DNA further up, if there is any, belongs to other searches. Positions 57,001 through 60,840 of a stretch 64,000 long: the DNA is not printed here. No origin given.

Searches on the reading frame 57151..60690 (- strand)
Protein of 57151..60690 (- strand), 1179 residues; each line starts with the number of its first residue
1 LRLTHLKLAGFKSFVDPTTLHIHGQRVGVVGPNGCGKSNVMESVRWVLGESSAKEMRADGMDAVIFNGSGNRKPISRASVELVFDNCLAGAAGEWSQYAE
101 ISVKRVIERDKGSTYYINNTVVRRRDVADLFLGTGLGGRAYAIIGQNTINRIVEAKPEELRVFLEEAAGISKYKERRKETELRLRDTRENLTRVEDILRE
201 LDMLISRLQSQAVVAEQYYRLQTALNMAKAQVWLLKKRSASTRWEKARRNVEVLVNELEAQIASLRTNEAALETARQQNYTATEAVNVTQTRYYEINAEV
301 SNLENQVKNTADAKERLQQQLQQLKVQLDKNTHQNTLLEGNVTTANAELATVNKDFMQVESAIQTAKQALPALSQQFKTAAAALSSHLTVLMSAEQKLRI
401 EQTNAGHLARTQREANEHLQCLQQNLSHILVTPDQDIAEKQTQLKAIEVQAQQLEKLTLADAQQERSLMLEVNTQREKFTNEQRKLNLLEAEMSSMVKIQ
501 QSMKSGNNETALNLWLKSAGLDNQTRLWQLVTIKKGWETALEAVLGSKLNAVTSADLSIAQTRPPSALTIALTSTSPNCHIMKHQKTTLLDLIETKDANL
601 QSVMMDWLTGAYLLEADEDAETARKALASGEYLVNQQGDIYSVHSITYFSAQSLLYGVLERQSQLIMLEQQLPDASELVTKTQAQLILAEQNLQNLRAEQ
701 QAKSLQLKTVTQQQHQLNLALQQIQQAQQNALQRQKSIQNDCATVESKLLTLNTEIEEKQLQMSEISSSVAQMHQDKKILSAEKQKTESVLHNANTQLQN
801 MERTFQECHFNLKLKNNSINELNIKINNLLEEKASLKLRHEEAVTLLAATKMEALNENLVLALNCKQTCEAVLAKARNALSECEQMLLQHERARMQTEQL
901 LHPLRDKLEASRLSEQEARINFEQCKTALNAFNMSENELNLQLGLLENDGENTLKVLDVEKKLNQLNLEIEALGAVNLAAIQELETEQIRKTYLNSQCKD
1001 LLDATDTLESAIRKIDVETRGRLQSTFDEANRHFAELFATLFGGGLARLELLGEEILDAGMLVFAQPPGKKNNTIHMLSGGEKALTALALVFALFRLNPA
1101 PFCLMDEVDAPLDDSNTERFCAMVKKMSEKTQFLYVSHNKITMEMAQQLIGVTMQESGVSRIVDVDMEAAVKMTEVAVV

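Call 60: search_protein_families(library=pfam, proteins=[window:57151-60690:-], max_evalue=0.00001)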
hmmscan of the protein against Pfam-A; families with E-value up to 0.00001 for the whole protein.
window:57151-60690:- (1179 aa): 3 families
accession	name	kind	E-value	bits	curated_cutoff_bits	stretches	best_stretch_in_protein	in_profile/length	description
PF02463.25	SMC_N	-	2e-60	204.4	40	2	3-135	2-131/220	RecF/RecN/SMC N terminal domain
PF13304.12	AAA_21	-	1.4e-08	35.6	27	0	28-68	3-33/304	AAA domain, putative AbiEii toxin, Type IV TA system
PF06470.18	SMC_hinge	-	3.7e-08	34.2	22.5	1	526-621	7-113/116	SMC proteins Flexible Hinge Domain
